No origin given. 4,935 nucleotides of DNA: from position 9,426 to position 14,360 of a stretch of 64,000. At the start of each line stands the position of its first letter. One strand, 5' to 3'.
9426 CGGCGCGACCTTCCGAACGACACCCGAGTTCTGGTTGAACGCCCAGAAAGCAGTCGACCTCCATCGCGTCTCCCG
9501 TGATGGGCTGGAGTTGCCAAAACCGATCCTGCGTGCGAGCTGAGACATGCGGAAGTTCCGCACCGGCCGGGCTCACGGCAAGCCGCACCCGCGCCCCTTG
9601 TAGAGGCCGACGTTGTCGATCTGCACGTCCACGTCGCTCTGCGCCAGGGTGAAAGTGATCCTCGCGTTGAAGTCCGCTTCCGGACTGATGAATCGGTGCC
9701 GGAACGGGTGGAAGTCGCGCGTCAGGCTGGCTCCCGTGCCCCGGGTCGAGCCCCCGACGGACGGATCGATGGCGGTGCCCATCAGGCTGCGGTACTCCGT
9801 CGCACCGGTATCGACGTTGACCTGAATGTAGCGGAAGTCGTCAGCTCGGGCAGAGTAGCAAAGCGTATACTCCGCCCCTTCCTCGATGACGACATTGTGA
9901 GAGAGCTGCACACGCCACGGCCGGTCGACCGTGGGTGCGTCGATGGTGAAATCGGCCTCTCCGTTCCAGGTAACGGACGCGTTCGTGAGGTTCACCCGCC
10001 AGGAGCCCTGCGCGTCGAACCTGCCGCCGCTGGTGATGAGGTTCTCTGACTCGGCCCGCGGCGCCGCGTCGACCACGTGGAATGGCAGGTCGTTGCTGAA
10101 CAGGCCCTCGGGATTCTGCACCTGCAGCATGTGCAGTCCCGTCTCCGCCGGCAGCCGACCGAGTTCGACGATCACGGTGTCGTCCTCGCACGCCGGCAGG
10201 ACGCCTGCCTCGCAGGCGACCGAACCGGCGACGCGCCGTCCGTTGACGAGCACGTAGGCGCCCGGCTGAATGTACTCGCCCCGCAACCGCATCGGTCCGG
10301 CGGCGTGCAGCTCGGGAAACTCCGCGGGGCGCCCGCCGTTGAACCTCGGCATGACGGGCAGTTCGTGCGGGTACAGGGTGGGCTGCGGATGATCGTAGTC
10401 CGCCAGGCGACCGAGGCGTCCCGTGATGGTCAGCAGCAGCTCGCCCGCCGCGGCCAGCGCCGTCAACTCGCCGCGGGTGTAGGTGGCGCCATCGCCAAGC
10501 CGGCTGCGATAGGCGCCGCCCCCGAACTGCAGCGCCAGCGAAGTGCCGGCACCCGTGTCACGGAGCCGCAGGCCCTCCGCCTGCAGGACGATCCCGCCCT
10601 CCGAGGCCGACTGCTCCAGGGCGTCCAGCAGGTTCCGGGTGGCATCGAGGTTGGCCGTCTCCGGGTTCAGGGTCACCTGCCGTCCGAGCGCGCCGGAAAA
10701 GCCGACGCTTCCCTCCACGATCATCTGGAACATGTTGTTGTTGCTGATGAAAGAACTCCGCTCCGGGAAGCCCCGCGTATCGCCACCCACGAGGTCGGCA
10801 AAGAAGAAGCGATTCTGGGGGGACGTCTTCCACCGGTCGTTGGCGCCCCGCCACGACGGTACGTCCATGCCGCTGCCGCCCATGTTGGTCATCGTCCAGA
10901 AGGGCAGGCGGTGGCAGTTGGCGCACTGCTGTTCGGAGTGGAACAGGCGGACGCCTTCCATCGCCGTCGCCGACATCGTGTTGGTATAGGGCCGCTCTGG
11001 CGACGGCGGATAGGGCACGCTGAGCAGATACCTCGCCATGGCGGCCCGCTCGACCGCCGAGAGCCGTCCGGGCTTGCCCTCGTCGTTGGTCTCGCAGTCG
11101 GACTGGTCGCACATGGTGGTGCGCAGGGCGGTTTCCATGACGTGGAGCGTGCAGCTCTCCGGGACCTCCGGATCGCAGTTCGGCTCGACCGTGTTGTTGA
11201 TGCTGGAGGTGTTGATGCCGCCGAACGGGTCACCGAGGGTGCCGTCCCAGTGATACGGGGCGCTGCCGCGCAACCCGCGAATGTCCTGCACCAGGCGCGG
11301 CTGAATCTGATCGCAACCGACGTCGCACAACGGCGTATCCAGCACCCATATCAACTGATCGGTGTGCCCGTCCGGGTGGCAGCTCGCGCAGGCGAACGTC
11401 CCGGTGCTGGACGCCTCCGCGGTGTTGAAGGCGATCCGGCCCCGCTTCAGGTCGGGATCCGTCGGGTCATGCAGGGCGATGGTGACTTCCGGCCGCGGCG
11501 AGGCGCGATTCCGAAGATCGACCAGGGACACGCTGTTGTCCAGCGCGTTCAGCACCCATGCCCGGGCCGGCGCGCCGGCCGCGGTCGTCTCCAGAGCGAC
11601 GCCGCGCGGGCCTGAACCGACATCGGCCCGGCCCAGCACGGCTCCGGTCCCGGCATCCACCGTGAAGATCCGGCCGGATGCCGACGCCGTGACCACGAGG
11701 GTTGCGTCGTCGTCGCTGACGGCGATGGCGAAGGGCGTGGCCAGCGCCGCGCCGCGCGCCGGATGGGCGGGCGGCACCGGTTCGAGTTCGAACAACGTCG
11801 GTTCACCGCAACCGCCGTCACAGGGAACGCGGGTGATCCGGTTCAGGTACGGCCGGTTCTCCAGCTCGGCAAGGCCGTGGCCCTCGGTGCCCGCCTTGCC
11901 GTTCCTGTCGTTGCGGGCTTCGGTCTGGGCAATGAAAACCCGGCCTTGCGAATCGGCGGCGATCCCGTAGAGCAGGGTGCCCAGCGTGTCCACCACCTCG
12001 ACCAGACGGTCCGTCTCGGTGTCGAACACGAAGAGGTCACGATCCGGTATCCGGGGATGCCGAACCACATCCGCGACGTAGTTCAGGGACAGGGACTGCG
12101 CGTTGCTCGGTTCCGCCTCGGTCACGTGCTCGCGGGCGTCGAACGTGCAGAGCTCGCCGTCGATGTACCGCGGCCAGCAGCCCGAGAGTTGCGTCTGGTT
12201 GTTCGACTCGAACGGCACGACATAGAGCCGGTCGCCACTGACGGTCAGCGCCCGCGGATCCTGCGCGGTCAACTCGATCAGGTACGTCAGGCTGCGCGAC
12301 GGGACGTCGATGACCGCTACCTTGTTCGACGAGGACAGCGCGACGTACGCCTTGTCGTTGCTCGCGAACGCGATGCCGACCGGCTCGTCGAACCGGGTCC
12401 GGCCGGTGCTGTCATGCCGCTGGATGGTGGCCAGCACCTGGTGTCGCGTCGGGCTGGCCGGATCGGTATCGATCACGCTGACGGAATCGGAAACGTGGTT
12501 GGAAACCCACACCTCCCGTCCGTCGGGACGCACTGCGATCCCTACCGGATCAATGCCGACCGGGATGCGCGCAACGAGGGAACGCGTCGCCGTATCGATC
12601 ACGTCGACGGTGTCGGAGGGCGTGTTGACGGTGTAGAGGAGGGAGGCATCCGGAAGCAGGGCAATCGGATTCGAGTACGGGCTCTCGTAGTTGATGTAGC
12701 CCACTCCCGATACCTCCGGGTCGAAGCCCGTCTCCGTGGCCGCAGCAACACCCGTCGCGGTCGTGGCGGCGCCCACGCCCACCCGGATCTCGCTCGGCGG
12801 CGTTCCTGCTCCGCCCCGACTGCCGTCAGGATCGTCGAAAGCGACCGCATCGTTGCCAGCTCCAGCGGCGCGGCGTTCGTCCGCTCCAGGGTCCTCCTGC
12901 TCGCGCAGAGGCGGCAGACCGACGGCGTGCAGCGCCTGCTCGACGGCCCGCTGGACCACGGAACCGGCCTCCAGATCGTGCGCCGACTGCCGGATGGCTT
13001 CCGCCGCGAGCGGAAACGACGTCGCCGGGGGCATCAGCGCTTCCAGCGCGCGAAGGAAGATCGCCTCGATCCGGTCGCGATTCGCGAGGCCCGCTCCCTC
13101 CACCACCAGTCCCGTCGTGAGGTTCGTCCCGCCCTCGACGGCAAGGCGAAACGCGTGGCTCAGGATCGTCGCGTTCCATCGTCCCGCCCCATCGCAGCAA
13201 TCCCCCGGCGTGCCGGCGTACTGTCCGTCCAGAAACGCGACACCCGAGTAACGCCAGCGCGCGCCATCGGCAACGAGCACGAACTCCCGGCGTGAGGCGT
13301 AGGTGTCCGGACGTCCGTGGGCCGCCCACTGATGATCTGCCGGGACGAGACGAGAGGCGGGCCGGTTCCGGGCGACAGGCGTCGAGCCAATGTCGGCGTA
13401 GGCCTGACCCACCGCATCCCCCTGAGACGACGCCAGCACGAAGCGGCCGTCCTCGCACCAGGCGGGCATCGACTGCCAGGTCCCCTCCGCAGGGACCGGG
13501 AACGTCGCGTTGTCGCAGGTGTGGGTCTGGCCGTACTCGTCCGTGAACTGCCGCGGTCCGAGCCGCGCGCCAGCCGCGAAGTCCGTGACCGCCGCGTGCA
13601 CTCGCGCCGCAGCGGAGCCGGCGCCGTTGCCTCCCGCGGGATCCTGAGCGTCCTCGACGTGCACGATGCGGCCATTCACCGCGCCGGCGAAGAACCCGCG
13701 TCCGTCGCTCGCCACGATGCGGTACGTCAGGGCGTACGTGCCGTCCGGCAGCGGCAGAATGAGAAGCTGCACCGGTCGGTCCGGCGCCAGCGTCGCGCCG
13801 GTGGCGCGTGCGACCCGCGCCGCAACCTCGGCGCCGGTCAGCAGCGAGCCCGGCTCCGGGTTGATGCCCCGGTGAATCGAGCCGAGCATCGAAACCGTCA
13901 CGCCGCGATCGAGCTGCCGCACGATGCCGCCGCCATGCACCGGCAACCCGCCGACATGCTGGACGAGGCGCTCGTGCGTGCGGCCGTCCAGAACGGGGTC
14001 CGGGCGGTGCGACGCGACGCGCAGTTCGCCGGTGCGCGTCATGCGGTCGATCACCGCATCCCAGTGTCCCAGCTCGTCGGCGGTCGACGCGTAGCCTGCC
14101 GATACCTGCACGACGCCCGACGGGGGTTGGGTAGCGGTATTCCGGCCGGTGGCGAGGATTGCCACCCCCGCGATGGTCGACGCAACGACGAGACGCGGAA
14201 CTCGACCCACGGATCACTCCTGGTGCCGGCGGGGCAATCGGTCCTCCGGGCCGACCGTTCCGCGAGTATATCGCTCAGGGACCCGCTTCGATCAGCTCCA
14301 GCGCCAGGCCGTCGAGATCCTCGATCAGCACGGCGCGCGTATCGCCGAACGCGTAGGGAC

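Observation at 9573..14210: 1545-aa mosaic exported protein: thermolysin-like module without HExxH + YVTN propeller + di-heme peroxidase + CBM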

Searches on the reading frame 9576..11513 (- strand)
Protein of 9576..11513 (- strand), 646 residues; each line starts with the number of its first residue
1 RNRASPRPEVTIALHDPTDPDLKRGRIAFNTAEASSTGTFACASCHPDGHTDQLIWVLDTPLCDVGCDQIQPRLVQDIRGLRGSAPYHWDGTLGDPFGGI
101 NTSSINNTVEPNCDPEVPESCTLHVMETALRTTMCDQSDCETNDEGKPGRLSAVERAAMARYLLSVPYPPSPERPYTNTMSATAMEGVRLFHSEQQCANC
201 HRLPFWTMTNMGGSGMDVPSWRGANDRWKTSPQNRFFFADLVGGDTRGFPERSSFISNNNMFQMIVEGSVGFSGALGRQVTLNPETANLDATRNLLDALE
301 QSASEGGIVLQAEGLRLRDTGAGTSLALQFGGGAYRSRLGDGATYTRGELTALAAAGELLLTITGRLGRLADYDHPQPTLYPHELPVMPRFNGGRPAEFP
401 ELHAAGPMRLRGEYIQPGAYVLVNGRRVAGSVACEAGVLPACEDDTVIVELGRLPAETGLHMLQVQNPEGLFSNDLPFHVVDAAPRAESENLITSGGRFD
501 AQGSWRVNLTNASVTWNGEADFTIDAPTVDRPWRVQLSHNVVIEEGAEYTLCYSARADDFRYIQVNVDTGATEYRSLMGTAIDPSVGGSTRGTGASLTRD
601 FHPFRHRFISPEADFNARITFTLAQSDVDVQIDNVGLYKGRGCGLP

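Call 30: search_protein_representatives(protein=window:9576-11513:-)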
Query: 646 residues. Proteins with E-value up to 0.001 (for the whole library): 881; up to 1e-10: 292; up to 1e-30: 112. The best 150 are listed.
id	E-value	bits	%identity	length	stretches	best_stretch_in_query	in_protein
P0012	0.0e+00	1174.3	77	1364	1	3-646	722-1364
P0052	9.0e-264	893.2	62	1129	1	5-646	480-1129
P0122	7.3e-204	695.3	63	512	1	149-646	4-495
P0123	2.5e-173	594.4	48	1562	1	5-646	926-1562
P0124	3.0e-171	587.5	48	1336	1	4-646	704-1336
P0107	2.9e-163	561.2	50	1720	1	4-646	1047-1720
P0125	1.2e-161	555.8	50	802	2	6-519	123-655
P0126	3.6e-151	521.2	54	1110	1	2-480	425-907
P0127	5.0e-150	517.4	44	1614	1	11-646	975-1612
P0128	5.9e-145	500.7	71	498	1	4-309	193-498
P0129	1.5e-139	482.8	43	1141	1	12-646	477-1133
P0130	1.1e-137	476.6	54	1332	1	4-478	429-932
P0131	1.3e-137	476.4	52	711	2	63-478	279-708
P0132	6.8e-129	447.6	50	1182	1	2-486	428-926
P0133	6.9e-128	444.3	40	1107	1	9-643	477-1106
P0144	1.9e-90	320.6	46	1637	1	8-482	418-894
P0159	1.4e-64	235.1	53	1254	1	5-244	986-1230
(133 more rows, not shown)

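Call 48: predict_structure(alignment_id=A3)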
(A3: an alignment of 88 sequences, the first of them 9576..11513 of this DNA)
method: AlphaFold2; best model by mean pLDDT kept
length: 646 residues; sequences in the alignment: 88
mean_pLDDT: 80.7   pTM: 0.81
mean pLDDT of the five models: 80.7, 80.5, 79.0, 76.8, 75.6
residues with pLDDT >= 90: 312; 70-90: 173; 50-70: 86; < 50: 75
segments of 3 or more residues with pLDDT < 50: 42-55, 57-62, 68-75, 210-220, 228-252, 387-392
pLDDT, mean of each block of 10 residues (from residue 1): 71 74 84 67 42 47 48 52 60 58 62 80 78 75 88 90 76 89 92 74 61 41 48 38 44 63 82 91 96 96 95 89 89 95 96 96 93 88 62 67 91 94 96 95 93 95 95 92 93 92 95 96 92 94 96 95 91 86 75 88 92 95 94 97 90
secondary structure, 60 per line:
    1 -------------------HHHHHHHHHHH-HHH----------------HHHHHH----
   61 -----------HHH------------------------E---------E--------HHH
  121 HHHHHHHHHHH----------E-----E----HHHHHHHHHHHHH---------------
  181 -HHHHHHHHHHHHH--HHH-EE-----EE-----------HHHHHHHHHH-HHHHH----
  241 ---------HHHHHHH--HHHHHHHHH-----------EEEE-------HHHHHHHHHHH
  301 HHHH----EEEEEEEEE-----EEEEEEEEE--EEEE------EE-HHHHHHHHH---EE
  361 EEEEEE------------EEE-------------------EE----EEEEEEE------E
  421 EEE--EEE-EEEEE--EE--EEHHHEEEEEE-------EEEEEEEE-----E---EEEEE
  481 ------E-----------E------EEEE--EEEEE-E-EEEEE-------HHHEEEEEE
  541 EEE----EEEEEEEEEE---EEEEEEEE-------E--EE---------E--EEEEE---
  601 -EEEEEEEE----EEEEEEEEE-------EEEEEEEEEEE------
elements in order: H20-30 H51-56 H118-131 H153-165 H182-194 H221-230 H232-236 H250-256 H259-267 E279-282 H290-304 E309-317 E323-331 E334-337 H347-355 E359-366 E379-381 E407-413 E420-423 E426-428 E430-434 E446-451 E459-466 E476-480 E506-509 E512-516 E520-524 E535-543 E548-557 E561-568 E593-597 E602-609 E614-622 E630-640

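Call 51: fold_search(model_id=the predicted structure, library=pdb)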
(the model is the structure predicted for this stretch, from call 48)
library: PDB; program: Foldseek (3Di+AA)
matches with E <= 10: 1568; with E <= 0.001: 181
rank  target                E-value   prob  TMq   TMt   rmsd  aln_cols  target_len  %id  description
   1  1gui_A                1.5e-09  1.00  0.19  0.72   3.8       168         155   21  CBM4 structure and function (released 2002-09-26)
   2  2y6j                  2.7e-09  1.00  0.17  0.59   6.4       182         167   16  X-2 engineered mutated CBM4-2 Carbohydrate Binding Module from a Thermostable Rhodothermus marinus Xylanase (released 2012-03-07)
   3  2y64_A                3.8e-09  1.00  0.17  0.59   6.9       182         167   15  Xylopentaose binding mutated (X-2 L110F) CBM4-2 Carbohydrate Binding Module from a Thermostable Rhodothermus marinus X (released 2012-03-07)
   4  4bj0_A                6.0e-09  1.00  0.17  0.59   6.7       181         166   15  Xyloglucan binding module (CBM4-2 X2-L110F) in complex with branched xyloses (released 2014-04-23)
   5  3jxs_A                1.1e-08  1.00  0.17  0.58   6.8       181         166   15  Crystal structure of XG34, an evolved xyloglucan binding CBM (released 2009-10-27)
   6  2y6k_A                1.4e-08  1.00  0.17  0.59   6.8       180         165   16  Xylotetraose bound to X-2 engineered mutated CBM4-2 Carbohydrate Binding Module from a Thermostable Rhodothermus marin (released 2012-03-07)
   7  3k4z_A                1.9e-08  1.00  0.18  0.40   6.3       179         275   16  Crystal Structure of the Cellulosomal CBM4 from Clostridium thermocellum Cellulase CbhA (released 2010-07-28)
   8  3p6b_A                2.5e-08  1.00  0.20  0.63   7.6       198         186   16  The crystal structure of CelK CBM4 from Clostridium thermocellum (released 2011-08-24)
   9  8hhv_A                3.5e-08  1.00  0.18  0.23   9.7       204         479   14  endo-alpha-D-arabinanase EndoMA1 from Microbacterium arabinogalactanolyticum (released 2023-08-16)
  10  8ic1_A                5.1e-08  1.00  0.18  0.23   9.7       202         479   13  endo-alpha-D-arabinanase EndoMA1 D51N mutant from Microbacterium arabinogalactanolyticum in complex with arabinooligos (released 2023-08-16)
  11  7kwc                  5.4e-08  1.00  0.19  0.44  12.4       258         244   10  Surface glycan-binding protein B (truncated) from Bacteroides thetaiotaomicron (released 2021-02-17)
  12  1k42_MODEL_1_A        9.1e-08  1.00  0.18  0.58   5.2       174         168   16  The Solution Structure of the CBM4-2 Carbohydrate Binding Module from a Thermostable Rhodothermus marinus Xyla (released 2002-05-29)
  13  4qpw_A                2.0e-07  1.00  0.18  0.74   3.7       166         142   12  BiXyn10A CBM1 with Xylohexaose Bound (released 2014-08-13)
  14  6yrf_A                2.7e-07  1.00  0.16  0.14  26.0       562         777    9  Vip3Bc1 tetramer (released 2021-03-17)
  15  4mgs                  2.8e-07  1.00  0.18  0.71   3.8       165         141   12  BiXyn10A CBM1 APO (released 2014-08-20)
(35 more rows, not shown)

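Call 76: search_protein_families(library=pfam, proteins=[P0123, P0127, P0144, P0124, P0159], max_evalue=0.00001)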
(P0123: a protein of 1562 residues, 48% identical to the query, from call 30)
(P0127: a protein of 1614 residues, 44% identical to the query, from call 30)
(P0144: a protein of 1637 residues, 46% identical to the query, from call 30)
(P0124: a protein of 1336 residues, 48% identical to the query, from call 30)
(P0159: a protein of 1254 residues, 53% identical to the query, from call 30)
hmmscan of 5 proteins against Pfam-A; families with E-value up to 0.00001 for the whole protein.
P0123 (1562 aa): 1 family
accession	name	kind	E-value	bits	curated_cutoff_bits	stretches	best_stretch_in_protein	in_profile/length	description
PF21783.3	YNCE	-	6.3e-09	36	27.1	0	546-622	39-113/339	YNCE-like beta-propeller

P0127 (1614 aa): 2 families
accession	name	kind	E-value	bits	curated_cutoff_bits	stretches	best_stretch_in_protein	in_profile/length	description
PF21783.3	YNCE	-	6.2e-08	32.8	27.1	0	595-658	37-100/339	YNCE-like beta-propeller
PF03150.19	CCP_MauG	-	4.4e-06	27.8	25.6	0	986-1013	4-33/149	Di-haem cytochrome c peroxidase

P0144 (1637 aa): 8 families
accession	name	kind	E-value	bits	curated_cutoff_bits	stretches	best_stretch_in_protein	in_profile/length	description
PF00884.28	Sulfatase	-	1.4e-63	215.4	25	1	1066-1369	1-299/301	Sulfatase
PF00023.36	Ank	-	1.2e-13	50.9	21.1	1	978-1009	1-32/33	Ankyrin repeat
PF12796.13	Ank_2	-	1.6e-10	41.8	27.3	1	928-1008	15-89/90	Ankyrin repeats (3 copies)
PF13857.12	Ank_5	-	1.5e-09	38.4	27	0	965-1013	1-50/56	Ankyrin repeats (many copies)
PF13606.12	Ank_3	-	2.6e-09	36.8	22.3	0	978-1006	1-29/30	Ankyrin repeat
PF01663.27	Phosphodiest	-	2.1e-08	34.6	23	1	1076-1313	9-221/342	Type I phosphodiesterase / nucleotide pyrophosphatase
PF13637.12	Ank_4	-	2.9e-08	34.2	22.7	1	951-999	2-50/50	Ankyrin repeats (many copies)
PF21783.3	YNCE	-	1.8e-06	28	27.1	0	37-105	32-102/339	YNCE-like beta-propeller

P0124 (1336 aa): 2 families
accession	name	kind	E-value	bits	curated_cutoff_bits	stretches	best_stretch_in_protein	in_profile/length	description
PF21783.3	YNCE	-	1e-06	28.8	27.1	0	326-389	40-103/339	YNCE-like beta-propeller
PF02018.23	CBM_4_9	-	1.1e-06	29.5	25.9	0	1196-1313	7-131/136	Carbohydrate binding domain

P0159 (1254 aa): 3 families
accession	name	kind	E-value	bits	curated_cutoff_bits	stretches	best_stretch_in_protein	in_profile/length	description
PF00884.28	Sulfatase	-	9.2e-60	202.9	25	1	3-284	26-301/301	Sulfatase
PF01663.27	Phosphodiest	-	8e-09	36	23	1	2-226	19-221/342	Type I phosphodiesterase / nucleotide pyrophosphatase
PF16347.10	SGSH_C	-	1e-07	32.6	29.3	0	238-334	7-100/154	N-sulphoglucosamine sulphohydrolase, C-terminal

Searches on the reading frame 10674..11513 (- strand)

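Call 71: search_protein_families(library=pfam, proteins=[window:10674-11513:-], max_evalue=5)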
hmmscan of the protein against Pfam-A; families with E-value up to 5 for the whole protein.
window:10674-11513:- (280 aa): 7 families
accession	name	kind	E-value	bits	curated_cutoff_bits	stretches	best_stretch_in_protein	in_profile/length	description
PF13442.11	Cytochrome_CBB3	-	0.00069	20.3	27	1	183-229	2-33/68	Cytochrome C oxidase, cbb3-type, subunit III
PF03150.19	CCP_MauG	-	0.00091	20.3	25.6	1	25-92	7-70/149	Di-haem cytochrome c peroxidase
PF00034.26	Cytochrom_C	-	0.0011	20.7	21.3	1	185-236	2-45/90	Cytochrome c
PF07627.16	PSCyt3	-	0.0012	19.5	27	1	148-202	17-76/98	Protein of unknown function (DUF1588)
PF09086.16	DUF1924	-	0.0072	17.1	22.5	1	19-51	5-38/96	Domain of unknown function (DUF1924)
PF14522.11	Cytochrome_C7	-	0.022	15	24.8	0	194-202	13-21/67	Cytochrome c7 and related cytochrome c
PF14495.11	Cytochrom_C550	-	0.19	11.9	27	0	180-202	21-42/136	Cytochrome c-550 domain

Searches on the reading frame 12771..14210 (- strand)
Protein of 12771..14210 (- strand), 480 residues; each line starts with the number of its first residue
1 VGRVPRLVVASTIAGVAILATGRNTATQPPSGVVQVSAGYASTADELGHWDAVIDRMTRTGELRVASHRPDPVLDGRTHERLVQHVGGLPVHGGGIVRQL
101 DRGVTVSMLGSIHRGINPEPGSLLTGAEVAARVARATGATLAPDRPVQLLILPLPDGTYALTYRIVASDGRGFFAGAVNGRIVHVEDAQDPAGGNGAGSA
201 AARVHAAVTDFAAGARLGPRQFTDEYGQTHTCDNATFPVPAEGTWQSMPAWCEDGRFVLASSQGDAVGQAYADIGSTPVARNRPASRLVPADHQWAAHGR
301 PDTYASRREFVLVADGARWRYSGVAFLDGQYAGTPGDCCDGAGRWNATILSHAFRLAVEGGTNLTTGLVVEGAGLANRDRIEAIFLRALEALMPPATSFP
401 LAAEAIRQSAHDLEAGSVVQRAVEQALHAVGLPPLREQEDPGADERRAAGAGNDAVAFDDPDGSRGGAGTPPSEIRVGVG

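Call 50: predict_structure(alignment_id=A4)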
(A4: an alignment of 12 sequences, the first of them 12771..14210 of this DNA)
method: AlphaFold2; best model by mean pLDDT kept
length: 480 residues; sequences in the alignment: 12
mean_pLDDT: 47.3   pTM: 0.42
mean pLDDT of the five models: 47.3, 46.9, 42.9, 42.0, 36.6
residues with pLDDT >= 90: 1; 70-90: 98; 50-70: 115; < 50: 266
segments of 3 or more residues with pLDDT < 50: 1-31, 36-43, 101-107, 187-230, 235-346, 364-367, 394-400, 432-480
pLDDT, mean of each block of 10 residues (from residue 1): 27 20 26 47 53 75 69 64 66 54 45 59 81 79 73 59 72 76 53 25 27 34 47 47 37 43 26 24 21 20 21 22 27 29 44 71 54 79 70 48 66 83 73 33 30 26 26 24
secondary structure, 60 per line:
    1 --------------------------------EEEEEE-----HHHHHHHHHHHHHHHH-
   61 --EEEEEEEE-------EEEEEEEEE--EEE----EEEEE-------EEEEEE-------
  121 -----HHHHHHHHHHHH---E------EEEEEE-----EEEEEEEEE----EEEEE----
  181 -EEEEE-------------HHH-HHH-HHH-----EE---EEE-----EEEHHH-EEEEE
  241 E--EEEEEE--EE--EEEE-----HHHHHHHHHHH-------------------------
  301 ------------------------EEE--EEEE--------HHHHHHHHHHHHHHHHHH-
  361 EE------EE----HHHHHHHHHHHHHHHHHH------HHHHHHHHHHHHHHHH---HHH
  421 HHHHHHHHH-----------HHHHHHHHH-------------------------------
elements in order: E33-38 H44-59 E63-70 E78-86 E89-91 E96-100 E108-113 H126-137 E148-153 E159-167 E172-176 E182-186 E221-223 E229-231 E236-241 E244-249 E256-259 H265-275 E325-327 E330-333 H342-359 H375-392 H399-414 H418-429 H441-449

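Call 57: fold_search(model_id=the predicted structure, library=pdb)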
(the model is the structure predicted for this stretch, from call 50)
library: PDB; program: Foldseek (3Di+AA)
matches with E <= 10: 1343; with E <= 0.001: 6
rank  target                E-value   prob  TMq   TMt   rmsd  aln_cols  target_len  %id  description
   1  3nqy_A                4.6e-05  1.00  0.22  0.57   3.6       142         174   17  Crystal structure of the autoprocessed complex of Vibriolysin MCP-02 with a single point mutation E346A (released 2010-10-06)
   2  3nqz_A                6.5e-05  1.00  0.22  0.56   3.7       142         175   17  Crystal structure of the autoprocessed Vibriolysin MCP-02 with E369A mutation (released 2010-10-06)
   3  4ow3                  2.7e-04  1.00  0.18  0.26   1.8        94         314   36  Thermolysin structure determined by free-electron laser (released 2014-03-12)
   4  4k90_B                3.8e-04  1.00  0.24  0.49   5.8       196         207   12  Extracellular metalloproteinase from Aspergillus (released 2013-10-23)
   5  5fxn                  4.8e-04  1.00  0.17  0.26   1.8        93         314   36  Structure of thermolysin solved by SAD from data collected by Direct Data Collection (DDC) using the ESRF RoboDiff gonio (released 2016-03-16)
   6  1esp                  6.8e-04  1.00  0.17  0.25   1.7        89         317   34  NEUTRAL PROTEASE MUTANT E144S (released 1995-12-07)
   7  3w15_A                6.7e-02  0.21  0.09  0.12  12.6       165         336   10  Structure of peroxisomal targeting signal 2 (PTS2) of Saccharomyces cerevisiae 3-ketoacyl-CoA thiolase in complex with (released 2013-07-03)
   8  7cqy_C                8.4e-02  0.25  0.06  0.07  13.8       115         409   16  Tetrathionate hydrolase from Acidithiobacillus ferrooxidans mutant - D325N (released 2021-01-27)
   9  9n78_LS               8.9e-02  0.25  0.08  0.10  13.9       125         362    9  SSU processome maturation and disassembly, State L (released 2025-11-05)
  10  1h4i_A                8.9e-02  0.20  0.08  0.06  14.2       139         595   15  Methylobacterium extorquens methanol dehydrogenase (released 2001-06-14)
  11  1h4j_A                8.9e-02  0.18  0.08  0.06  15.1       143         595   15  Methylobacterium extorquens methanol dehydrogenase D303E mutant (released 2001-08-23)
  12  3vgz_C                9.9e-02  0.12  0.09  0.11  15.5       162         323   14  Crystal structure of E. coli YncE (released 2011-11-16)
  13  8bwy_d                9.9e-02  0.09  0.09  0.09  40.0       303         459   10  In situ outer dynein arm from Chlamydomonas reinhardtii in a pre-power stroke state (released 2023-05-10)
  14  5xm3_A                1.1e-01  0.15  0.08  0.06  15.3       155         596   11  Crystal Structure of Methanol dehydrogenase from Methylophaga aminisulfidivorans (released 2018-03-21)
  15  6rlb_D                1.1e-01  0.14  0.10  0.10  24.3       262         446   13  Structure of the dynein-2 complex; tail domain (released 2019-08-28)
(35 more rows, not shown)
